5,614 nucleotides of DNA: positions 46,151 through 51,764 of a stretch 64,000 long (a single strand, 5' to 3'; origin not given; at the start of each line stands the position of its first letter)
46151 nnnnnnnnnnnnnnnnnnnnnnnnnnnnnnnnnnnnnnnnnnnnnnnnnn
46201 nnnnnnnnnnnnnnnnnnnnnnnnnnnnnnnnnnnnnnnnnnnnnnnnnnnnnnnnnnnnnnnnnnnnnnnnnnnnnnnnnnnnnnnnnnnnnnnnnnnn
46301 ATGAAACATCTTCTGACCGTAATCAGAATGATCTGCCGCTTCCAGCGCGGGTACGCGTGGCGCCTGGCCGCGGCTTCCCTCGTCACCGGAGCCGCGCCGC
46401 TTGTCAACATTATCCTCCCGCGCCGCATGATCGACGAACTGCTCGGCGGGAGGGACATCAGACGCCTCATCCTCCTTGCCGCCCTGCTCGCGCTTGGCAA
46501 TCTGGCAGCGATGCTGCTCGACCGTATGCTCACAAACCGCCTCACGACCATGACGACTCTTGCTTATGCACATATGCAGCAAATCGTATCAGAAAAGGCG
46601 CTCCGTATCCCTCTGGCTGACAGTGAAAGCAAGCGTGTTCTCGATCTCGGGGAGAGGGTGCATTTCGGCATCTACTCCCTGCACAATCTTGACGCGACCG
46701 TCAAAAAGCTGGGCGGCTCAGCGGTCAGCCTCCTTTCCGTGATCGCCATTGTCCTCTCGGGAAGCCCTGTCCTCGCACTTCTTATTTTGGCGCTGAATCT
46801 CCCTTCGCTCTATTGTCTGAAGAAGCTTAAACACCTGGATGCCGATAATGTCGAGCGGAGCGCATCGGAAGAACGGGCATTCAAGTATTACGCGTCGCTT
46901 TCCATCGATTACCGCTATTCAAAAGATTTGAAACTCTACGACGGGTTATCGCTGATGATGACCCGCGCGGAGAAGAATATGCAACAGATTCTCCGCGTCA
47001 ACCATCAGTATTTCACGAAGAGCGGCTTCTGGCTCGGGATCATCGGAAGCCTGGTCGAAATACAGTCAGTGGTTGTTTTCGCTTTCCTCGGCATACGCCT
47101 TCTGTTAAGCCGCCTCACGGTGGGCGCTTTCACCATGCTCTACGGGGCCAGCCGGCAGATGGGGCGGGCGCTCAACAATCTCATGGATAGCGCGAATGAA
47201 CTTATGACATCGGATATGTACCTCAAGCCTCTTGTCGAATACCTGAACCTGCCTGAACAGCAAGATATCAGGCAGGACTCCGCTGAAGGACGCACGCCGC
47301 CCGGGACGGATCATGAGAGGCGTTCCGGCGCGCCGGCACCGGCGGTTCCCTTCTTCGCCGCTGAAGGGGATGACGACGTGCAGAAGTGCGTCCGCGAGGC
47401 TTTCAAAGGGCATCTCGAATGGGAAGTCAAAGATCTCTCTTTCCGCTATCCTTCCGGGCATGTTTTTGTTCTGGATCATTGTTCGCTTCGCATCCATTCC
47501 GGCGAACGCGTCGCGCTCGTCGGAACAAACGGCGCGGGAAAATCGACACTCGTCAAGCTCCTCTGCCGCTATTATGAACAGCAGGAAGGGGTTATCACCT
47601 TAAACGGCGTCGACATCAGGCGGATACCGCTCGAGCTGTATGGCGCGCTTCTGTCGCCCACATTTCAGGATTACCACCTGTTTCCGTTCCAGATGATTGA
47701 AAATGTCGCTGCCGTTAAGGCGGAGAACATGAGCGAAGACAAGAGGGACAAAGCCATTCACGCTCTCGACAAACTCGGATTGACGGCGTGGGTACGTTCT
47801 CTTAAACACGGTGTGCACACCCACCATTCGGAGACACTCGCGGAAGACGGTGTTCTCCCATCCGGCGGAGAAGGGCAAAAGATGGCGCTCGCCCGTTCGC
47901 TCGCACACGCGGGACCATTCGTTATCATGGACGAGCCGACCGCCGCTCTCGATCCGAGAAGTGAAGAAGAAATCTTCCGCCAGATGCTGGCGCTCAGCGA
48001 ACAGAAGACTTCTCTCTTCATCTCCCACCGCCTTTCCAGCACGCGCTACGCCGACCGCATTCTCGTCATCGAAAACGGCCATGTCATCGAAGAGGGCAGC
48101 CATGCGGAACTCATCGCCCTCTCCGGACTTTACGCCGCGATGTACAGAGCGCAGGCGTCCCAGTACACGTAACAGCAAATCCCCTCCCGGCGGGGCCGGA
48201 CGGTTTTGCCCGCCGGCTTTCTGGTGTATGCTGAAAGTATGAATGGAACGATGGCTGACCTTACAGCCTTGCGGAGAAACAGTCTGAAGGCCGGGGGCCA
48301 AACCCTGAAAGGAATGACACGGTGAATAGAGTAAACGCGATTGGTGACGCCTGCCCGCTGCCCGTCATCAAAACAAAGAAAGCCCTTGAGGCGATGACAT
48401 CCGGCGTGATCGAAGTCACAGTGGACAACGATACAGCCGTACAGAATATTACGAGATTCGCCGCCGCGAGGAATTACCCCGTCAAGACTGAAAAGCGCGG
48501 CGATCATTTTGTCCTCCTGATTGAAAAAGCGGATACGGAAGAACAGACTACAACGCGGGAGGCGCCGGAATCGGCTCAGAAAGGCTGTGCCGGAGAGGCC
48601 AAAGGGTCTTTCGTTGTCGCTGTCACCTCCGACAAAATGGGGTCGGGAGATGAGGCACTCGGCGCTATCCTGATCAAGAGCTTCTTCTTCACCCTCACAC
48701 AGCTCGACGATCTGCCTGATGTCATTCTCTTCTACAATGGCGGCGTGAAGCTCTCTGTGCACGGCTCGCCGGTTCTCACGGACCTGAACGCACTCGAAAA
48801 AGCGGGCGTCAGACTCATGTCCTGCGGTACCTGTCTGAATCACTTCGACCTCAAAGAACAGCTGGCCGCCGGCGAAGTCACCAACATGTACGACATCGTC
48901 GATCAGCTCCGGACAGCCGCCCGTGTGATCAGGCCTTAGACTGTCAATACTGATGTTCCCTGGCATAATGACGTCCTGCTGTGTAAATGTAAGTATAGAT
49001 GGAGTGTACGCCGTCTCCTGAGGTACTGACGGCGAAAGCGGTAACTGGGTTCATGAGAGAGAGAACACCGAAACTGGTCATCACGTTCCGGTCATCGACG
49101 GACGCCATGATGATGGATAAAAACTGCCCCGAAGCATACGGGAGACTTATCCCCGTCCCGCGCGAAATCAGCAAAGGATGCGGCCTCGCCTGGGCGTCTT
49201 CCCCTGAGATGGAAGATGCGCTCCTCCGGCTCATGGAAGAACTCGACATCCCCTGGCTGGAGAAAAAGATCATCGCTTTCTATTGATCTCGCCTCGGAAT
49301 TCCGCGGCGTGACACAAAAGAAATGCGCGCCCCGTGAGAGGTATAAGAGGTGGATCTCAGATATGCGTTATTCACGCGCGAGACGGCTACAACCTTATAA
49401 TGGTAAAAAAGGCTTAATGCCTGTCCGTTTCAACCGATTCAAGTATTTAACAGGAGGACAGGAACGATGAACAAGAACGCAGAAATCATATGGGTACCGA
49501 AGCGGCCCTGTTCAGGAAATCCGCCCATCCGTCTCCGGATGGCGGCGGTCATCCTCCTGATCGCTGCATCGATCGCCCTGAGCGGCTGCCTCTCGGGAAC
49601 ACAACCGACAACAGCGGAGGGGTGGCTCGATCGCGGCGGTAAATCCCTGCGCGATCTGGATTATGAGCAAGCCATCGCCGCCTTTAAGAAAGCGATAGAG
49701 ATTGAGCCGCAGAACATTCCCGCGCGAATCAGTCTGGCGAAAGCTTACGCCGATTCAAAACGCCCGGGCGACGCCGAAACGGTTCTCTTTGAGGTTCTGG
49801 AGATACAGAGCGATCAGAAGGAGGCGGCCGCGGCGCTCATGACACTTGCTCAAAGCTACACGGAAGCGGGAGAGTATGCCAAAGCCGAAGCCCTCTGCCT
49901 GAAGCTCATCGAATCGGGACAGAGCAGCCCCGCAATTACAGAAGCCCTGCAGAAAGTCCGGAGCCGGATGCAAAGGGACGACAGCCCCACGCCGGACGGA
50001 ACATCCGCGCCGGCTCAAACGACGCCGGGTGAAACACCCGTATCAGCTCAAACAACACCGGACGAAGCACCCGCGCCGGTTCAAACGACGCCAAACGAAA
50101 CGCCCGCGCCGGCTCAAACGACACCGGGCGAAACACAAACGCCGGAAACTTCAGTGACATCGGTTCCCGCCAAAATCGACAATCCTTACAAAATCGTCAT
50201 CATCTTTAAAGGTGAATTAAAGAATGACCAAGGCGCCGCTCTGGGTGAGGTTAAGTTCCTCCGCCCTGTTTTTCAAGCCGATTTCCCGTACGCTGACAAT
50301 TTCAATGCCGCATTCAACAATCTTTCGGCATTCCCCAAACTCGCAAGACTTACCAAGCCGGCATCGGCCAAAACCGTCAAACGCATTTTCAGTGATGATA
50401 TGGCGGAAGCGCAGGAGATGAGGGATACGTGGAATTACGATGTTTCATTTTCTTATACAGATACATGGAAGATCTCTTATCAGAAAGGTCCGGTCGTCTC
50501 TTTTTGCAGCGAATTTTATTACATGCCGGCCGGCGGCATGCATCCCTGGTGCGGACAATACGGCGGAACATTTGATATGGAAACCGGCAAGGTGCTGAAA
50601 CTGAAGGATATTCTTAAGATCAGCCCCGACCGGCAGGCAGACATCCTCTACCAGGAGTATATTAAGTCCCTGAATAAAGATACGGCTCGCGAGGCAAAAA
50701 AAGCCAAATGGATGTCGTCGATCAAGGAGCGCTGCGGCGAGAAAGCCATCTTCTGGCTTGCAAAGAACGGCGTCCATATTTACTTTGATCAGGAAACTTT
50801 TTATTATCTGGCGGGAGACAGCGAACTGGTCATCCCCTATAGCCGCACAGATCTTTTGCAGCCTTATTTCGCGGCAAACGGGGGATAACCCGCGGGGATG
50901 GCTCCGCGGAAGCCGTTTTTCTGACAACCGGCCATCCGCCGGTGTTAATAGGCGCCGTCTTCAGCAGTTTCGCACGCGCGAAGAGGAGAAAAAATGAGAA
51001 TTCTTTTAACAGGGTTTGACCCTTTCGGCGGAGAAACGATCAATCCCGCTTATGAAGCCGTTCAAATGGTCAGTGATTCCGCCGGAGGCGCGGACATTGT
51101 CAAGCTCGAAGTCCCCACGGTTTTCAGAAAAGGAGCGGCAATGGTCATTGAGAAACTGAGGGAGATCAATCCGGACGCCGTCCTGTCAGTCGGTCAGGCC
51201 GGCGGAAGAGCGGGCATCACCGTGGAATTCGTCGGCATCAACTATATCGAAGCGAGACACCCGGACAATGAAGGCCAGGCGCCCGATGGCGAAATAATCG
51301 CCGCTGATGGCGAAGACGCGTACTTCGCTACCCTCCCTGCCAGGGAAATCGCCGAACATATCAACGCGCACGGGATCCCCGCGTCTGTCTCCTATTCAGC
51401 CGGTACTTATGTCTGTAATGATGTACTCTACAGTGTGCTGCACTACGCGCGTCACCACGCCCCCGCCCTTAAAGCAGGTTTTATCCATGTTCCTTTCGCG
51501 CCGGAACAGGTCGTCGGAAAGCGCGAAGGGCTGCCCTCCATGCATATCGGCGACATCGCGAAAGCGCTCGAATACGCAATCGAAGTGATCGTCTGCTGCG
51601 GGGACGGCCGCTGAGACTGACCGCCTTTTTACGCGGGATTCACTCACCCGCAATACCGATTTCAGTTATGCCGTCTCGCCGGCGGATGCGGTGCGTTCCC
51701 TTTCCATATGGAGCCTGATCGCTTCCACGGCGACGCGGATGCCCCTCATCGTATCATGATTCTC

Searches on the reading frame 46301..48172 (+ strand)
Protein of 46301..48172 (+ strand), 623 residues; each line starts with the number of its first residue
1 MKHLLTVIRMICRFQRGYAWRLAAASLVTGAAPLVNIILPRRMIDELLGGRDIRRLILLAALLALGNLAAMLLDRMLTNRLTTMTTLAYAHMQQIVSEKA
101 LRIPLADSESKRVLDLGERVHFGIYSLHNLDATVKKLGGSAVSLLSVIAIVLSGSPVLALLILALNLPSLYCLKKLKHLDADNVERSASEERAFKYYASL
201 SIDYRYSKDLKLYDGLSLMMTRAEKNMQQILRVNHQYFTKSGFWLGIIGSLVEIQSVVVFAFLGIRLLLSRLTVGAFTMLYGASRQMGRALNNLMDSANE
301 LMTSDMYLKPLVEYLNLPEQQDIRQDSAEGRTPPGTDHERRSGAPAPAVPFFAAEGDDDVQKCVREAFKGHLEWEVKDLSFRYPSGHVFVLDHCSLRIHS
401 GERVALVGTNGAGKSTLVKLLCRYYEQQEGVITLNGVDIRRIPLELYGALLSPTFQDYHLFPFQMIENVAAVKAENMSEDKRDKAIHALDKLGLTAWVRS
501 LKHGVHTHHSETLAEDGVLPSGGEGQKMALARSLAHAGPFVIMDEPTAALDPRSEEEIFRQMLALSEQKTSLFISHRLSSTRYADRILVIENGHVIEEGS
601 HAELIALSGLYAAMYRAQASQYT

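Call 23: search_protein_families(library=pfam, proteins=[window:46301-48172:+], max_evalue=0.00001)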
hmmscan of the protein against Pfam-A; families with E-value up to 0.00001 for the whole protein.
window:46301-48172:+ (623 aa): 2 families
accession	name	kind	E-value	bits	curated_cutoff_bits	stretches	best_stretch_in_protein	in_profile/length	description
PF00005.33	ABC_tran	-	1.4e-25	90.9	25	1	391-548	1-137/137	ABC transporter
PF13304.12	AAA_21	-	1.5e-06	28.9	27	0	405-443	3-46/304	AAA domain, putative AbiEii toxin, Type IV TA system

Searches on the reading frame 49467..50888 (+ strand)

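Call 23: search_protein_families(library=pfam, proteins=[window:49467-50888:+], max_evalue=0.00001)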
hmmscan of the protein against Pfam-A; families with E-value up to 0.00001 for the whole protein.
window:49467-50888:+ (473 aa): 8 families
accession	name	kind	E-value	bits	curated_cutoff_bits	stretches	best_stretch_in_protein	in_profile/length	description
PF14559.12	TPR_19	-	7e-15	55.6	25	1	65-125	6-65/68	Tetratricopeptide repeat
PF00515.34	TPR_1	-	3.1e-09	36.7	27.8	0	65-83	16-34/34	Tetratricopeptide repeat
PF23914.1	TPR_CcmH_CycH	-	9.3e-09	35.7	42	1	45-142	45-142/158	Cytochrome c-type biogenesis protein H TPR domain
PF07719.23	TPR_2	-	1.7e-08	34.3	27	0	50-83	1-34/34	Tetratricopeptide repeat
PF13428.12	TPR_14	-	4.7e-08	33.4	23.5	0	122-161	2-41/44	Tetratricopeptide repeat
PF12895.13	ANAPC3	-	1.8e-06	28.6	27.2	0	62-109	35-81/82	Anaphase-promoting complex, cyclosome, subunit 3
PF13432.12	TPR_16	-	2.5e-06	28.2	32.7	0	90-155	3-65/65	Tetratricopeptide repeat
PF13181.12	TPR_8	-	5.7e-06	26.5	25.7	0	65-83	16-34/34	Tetratricopeptide repeat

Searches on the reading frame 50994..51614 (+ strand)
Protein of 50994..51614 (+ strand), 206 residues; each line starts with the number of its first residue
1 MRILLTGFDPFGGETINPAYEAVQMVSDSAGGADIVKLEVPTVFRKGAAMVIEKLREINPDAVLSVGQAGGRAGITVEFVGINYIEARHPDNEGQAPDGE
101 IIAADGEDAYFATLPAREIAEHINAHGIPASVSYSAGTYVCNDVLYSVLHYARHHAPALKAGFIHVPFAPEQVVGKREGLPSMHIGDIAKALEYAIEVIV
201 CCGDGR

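Call 23: search_protein_families(library=pfam, proteins=[window:50994-51614:+], max_evalue=0.00001)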
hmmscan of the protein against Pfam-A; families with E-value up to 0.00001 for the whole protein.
window:50994-51614:+ (206 aa): 1 family
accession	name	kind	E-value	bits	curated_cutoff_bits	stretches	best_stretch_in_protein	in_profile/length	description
PF01470.22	Peptidase_C15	-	2.8e-65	220.6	22.7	1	1-200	1-202/204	Pyroglutamyl peptidase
